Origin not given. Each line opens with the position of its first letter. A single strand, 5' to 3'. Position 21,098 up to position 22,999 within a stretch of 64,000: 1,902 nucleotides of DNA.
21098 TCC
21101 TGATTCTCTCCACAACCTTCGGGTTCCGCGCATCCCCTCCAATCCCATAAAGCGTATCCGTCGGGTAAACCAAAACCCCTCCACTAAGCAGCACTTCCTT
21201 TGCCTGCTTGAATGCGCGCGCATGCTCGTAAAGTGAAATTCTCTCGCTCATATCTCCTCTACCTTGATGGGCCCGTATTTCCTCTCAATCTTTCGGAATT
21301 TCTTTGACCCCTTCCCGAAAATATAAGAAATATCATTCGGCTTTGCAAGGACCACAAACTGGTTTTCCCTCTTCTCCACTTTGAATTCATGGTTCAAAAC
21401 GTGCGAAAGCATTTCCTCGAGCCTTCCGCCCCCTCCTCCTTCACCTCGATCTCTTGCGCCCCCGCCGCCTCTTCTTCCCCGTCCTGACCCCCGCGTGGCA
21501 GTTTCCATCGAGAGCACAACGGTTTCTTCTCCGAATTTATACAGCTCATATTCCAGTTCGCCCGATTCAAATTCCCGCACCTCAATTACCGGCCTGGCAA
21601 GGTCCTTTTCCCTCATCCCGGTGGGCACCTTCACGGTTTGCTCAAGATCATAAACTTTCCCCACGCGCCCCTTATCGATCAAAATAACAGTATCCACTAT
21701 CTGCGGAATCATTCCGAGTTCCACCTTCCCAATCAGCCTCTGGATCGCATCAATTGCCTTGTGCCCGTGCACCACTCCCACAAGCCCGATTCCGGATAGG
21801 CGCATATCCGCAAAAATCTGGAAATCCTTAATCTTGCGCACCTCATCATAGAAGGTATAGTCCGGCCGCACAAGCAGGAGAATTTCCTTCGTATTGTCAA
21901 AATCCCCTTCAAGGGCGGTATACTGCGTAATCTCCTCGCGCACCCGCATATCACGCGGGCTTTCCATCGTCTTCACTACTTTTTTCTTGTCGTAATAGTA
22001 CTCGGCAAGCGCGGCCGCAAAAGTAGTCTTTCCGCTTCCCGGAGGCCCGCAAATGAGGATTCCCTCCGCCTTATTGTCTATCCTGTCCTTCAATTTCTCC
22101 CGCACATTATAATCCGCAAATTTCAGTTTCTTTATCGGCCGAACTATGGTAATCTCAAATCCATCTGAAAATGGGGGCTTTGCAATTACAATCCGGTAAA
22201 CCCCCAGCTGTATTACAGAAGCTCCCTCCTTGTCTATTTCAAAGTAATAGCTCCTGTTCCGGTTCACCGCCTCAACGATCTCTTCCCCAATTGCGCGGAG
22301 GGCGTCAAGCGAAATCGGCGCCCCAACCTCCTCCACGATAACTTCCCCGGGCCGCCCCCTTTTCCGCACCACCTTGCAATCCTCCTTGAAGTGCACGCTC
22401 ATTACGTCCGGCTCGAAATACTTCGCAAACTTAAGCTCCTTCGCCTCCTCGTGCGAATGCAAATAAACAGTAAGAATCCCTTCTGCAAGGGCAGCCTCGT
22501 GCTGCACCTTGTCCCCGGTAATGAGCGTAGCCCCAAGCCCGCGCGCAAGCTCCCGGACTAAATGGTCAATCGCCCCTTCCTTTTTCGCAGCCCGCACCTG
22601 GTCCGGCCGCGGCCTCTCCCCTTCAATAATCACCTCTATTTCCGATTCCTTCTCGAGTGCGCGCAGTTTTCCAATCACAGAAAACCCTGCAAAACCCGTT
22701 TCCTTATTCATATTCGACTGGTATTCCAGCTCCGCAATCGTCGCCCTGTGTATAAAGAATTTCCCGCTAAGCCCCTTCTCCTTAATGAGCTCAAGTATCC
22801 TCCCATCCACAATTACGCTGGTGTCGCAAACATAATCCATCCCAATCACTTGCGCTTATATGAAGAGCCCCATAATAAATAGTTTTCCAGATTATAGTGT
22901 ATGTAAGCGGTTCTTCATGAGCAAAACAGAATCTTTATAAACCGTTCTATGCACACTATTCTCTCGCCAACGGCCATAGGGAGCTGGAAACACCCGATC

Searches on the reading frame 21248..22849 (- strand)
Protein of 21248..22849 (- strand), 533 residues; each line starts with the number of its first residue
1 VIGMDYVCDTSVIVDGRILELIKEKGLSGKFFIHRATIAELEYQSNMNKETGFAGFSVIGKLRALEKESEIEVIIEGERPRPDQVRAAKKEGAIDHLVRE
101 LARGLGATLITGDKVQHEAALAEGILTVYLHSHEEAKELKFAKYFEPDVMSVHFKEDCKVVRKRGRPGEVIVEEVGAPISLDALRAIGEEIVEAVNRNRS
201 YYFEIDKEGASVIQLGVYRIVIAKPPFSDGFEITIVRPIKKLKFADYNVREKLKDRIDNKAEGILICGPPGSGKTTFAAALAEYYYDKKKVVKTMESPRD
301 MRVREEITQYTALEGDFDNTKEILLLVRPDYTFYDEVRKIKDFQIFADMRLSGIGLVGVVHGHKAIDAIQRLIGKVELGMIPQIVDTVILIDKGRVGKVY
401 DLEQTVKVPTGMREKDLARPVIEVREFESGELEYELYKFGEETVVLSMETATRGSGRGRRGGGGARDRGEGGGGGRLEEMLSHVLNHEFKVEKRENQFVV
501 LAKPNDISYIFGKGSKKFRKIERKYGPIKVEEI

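Call 35: search_protein_families(library=pfam, proteins=[window:21248-22849:-], max_evalue=0.001)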
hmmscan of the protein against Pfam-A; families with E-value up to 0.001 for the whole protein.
window:21248-22849:- (533 aa): 10 families
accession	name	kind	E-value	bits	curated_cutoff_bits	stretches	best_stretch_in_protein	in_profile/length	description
PF00437.27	T2SSE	-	1.1e-07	31.3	24.9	1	250-374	131-257/370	Type II/IV secretion system protein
PF20720.3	nSTAND3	-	1.9e-06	28.1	27.2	1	260-301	16-57/155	Novel STAND NTPase 3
PF01850.27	PIN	-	3.9e-06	27.9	23.6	1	6-119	1-117/120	PIN domain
PF13238.12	AAA_18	-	1.7e-05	25.7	29.4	1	264-295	1-35/128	AAA domain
PF13173.12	AAA_14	-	0.0002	21.8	27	1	264-346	5-80/129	AAA domain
PF19975.5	DO-GTPase1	-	0.00036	20.3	27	1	265-309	1-45/271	Double-GTPase 1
PF13671.12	AAA_33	-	0.00055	20.7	27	0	264-283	2-21/143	AAA domain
PF07728.20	AAA_5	-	0.00074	20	22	0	264-339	2-77/139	AAA domain (dynein-related subfamily)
PF00004.35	AAA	-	0.00093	20.1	21.2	0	264-286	1-23/131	ATPase family associated with various cellular activities (AAA)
PF13401.12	AAA_22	-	0.00097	19.9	27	0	262-317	6-64/130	AAA domain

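Call 36: search_protein_families(library=ncbifam, proteins=[window:21248-22849:-], max_evalue=0.01)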
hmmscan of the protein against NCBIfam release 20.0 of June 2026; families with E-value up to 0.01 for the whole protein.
window:21248-22849:- (533 aa): 31 families (the best 25 are shown)
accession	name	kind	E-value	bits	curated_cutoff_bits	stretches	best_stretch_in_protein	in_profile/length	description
NF010335.0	PRK13764.1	equivalog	5.1e-196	652.9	340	1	4-526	4-519/613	ATPase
NF053733.1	HJMigATPsPINA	equivalog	1.7e-124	416.2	800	1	9-526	3-493/502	holliday junction branch migration ATPase PINA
NF041000.1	ATPase_ComGA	equivalog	3.7e-09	36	300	1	244-373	111-243/267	competence type IV pilus ATPase ComGA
TIGR02533.1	type_II_gspE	equivalog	2e-06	26.7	630.25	1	250-386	232-367/486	type II secretion system ATPase GspE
TIGR01420.1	pilT_fam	subfamily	9.7e-06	25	319.1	1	239-374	100-241/343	PilT/PilU family type 4a pilus ATPase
NF053534.1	T4PilAsmATPsTfpB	equivalog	1.2e-05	23.9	850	1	235-390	311-464/584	type IV pilus assembly ATPase TfpB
NF003230.0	PRK04195.1-6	equivalog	8.5e-05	21.4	441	1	259-286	37-64/494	replication factor C large subunit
TIGR02788.1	VirB11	equivalog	0.00011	21.4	249.95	1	249-373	133-263/308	P-type DNA transfer ATPase VirB11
TIGR02782.1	TrbB_P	equivalog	0.00025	20.4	304.55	1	251-395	127-282/303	P-type conjugative transfer ATPase TrbB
TIGR00041.1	DTMP_kinase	equivalog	0.00041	20.1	83.25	1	264-326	7-70/196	dTMP kinase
TIGR02525.1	plasmid_TraJ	equivalog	0.0007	18.7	368.3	1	261-373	149-270/372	plasmid transfer ATPase TraJ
TIGR02858.1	spore_III_AA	equivalog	0.00072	18.9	281.3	0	166-284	9-136/272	stage III sporulation protein AA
NF003229.0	PRK04195.1-5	equivalog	0.00084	18.1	280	1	254-286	37-69/413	replication factor C large subunit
NF005992.0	PRK08116.1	subfamily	0.001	18.3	189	1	259-297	112-150/269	hypothetical protein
NF010425.0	PRK13851.1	equivalog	0.0011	17.9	461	1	262-379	163-287/344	type IV secretion system protein VirB11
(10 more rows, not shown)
